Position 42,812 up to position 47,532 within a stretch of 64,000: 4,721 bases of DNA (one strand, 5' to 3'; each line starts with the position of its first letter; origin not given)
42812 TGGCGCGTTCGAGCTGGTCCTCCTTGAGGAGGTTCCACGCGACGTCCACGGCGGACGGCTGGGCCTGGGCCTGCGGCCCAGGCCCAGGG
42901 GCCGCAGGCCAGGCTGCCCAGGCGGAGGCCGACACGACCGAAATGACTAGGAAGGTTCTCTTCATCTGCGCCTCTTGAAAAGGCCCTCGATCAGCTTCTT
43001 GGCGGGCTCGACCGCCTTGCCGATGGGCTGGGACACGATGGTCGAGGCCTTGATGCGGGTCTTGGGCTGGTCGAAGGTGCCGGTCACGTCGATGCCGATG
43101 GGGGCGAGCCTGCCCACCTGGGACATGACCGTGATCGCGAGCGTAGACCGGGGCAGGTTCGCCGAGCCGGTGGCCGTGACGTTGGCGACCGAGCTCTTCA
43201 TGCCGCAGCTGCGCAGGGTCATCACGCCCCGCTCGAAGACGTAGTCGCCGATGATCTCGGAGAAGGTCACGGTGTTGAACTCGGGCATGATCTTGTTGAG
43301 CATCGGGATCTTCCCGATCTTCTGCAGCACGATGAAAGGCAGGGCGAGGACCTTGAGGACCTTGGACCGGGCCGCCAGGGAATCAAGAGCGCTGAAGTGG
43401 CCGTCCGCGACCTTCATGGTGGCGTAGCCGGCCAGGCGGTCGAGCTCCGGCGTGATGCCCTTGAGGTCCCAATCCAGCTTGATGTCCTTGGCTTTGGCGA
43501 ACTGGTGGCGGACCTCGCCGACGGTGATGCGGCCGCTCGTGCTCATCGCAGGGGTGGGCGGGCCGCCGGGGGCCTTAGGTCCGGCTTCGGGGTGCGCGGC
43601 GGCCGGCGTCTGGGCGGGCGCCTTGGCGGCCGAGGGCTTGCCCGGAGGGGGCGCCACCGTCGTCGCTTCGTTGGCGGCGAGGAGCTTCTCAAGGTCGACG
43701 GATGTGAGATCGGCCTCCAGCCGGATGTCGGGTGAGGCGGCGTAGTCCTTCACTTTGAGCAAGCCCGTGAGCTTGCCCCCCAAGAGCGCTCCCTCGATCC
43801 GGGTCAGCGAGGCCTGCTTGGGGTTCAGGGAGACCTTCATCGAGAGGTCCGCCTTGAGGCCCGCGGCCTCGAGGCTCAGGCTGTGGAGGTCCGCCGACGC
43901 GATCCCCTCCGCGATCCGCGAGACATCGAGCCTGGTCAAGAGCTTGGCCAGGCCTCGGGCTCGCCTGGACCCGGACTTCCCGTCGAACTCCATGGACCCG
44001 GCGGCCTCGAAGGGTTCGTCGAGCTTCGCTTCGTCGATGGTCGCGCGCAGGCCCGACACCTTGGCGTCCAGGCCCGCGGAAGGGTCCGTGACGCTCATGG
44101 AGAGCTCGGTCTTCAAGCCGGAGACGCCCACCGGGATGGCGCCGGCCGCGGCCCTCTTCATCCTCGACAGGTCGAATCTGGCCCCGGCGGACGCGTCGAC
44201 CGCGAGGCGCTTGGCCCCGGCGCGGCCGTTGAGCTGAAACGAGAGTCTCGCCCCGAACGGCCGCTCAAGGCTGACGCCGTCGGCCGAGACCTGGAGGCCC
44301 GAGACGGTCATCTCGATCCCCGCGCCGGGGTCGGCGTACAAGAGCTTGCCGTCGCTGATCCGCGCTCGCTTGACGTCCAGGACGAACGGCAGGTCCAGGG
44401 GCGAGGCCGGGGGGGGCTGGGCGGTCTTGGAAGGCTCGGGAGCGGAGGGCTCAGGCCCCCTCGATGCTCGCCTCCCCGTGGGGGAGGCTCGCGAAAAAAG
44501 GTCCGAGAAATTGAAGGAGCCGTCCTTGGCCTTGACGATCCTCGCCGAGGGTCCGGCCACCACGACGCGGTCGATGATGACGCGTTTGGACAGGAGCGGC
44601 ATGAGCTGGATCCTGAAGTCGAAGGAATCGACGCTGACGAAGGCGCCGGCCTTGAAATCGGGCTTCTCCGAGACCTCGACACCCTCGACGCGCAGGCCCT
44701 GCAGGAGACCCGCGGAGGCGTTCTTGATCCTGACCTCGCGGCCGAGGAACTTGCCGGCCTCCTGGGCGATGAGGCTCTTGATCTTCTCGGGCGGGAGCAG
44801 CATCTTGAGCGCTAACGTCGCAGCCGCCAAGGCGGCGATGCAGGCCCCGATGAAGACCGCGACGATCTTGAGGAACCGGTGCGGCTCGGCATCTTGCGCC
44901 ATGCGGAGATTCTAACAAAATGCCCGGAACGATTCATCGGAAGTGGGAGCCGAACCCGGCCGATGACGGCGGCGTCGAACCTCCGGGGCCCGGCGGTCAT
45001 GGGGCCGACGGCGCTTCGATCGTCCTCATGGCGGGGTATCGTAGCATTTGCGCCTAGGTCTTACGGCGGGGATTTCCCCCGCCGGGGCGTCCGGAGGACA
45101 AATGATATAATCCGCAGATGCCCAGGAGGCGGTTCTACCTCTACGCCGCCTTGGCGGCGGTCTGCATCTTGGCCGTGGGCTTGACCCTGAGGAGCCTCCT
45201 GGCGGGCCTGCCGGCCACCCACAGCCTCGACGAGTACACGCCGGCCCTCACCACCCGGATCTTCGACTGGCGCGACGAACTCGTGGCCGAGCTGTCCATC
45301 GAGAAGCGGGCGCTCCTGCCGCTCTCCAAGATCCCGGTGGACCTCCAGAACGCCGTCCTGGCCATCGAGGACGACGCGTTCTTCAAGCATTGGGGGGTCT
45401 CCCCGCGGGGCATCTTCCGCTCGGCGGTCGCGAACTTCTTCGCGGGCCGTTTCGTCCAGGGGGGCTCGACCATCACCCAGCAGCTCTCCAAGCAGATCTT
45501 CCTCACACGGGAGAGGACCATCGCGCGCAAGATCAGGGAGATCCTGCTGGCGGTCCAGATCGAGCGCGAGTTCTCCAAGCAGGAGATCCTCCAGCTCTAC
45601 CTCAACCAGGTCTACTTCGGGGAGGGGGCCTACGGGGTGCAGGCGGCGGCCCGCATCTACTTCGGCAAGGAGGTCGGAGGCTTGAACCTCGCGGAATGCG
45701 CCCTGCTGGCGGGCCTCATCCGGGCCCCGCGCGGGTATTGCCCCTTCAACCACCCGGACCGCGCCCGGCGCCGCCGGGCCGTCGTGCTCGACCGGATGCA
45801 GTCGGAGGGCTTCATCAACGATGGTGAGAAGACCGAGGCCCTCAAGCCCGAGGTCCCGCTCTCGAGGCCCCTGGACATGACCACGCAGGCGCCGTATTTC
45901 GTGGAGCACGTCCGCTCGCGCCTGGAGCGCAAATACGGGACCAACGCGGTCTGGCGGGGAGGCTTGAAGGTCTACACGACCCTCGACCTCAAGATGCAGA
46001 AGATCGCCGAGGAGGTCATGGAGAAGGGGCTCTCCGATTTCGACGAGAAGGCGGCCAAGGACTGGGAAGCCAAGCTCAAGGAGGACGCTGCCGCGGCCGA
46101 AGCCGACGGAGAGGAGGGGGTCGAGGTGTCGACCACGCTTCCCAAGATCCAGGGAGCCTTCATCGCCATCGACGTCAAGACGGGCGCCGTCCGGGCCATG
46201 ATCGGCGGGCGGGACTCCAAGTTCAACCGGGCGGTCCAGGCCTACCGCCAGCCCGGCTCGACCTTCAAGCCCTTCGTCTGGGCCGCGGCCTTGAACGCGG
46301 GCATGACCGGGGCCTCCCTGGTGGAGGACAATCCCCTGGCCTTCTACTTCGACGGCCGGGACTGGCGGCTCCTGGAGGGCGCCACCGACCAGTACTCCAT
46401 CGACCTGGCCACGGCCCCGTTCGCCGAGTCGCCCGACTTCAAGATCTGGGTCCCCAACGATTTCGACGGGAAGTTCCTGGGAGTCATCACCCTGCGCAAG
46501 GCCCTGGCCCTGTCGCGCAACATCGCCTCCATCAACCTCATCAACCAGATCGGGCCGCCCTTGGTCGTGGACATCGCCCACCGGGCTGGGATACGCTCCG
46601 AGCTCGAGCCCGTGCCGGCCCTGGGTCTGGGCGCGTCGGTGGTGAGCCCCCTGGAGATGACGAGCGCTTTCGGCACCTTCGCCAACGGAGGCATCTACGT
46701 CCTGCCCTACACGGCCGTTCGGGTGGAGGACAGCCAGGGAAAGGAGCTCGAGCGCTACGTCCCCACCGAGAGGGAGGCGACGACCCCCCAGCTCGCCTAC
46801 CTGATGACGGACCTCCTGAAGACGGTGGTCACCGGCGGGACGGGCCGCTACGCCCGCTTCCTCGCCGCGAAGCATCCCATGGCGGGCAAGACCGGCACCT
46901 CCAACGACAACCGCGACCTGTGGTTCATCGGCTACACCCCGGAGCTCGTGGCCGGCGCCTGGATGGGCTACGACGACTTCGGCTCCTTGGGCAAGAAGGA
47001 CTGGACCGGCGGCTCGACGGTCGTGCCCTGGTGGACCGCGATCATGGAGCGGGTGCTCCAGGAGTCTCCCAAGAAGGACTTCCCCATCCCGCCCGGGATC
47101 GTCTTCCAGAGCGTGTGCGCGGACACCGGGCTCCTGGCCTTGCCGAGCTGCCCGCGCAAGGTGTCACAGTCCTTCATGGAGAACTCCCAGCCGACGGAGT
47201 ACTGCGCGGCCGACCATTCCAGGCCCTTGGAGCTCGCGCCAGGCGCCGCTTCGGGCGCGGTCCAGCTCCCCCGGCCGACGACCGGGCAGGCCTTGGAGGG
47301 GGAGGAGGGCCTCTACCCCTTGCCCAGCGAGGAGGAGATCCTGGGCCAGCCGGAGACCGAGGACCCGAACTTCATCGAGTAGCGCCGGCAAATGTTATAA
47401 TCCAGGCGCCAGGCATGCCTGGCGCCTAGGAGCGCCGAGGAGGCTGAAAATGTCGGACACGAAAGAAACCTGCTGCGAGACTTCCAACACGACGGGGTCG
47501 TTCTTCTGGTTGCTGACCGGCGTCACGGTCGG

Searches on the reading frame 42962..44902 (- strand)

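Call 22: search_protein_families(library=pfam, proteins=[window:42962-44902:-], max_evalue=0.001)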
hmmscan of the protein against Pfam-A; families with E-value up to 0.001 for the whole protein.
window:42962-44902:- (646 aa): 3 families
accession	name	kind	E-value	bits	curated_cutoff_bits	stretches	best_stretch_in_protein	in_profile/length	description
PF05359.17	DUF748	-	2.7e-17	62.6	50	1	11-212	15-189/1037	Domain of Unknown Function (DUF748)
PF05170.20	AsmA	-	6.1e-17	62.1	29.8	1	9-208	3-190/607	AsmA family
PF13116.12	YhdP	-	0.00048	18.6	46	0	475-593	1057-1169/1224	YhdP protein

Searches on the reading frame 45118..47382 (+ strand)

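Call 22: search_protein_families(library=pfam, proteins=[window:45118-47382:+], max_evalue=0.001)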
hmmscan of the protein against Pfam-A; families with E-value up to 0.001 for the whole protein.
window:45118-47382:+ (754 aa): 2 families
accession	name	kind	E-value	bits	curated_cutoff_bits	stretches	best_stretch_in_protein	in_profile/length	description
PF00912.28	Transgly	-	4e-66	222.3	27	1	55-228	4-178/178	Transglycosylase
PF00905.27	Transpeptidase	-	3.1e-26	92.7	22.1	2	452-609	88-267/299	Penicillin binding protein transpeptidase domain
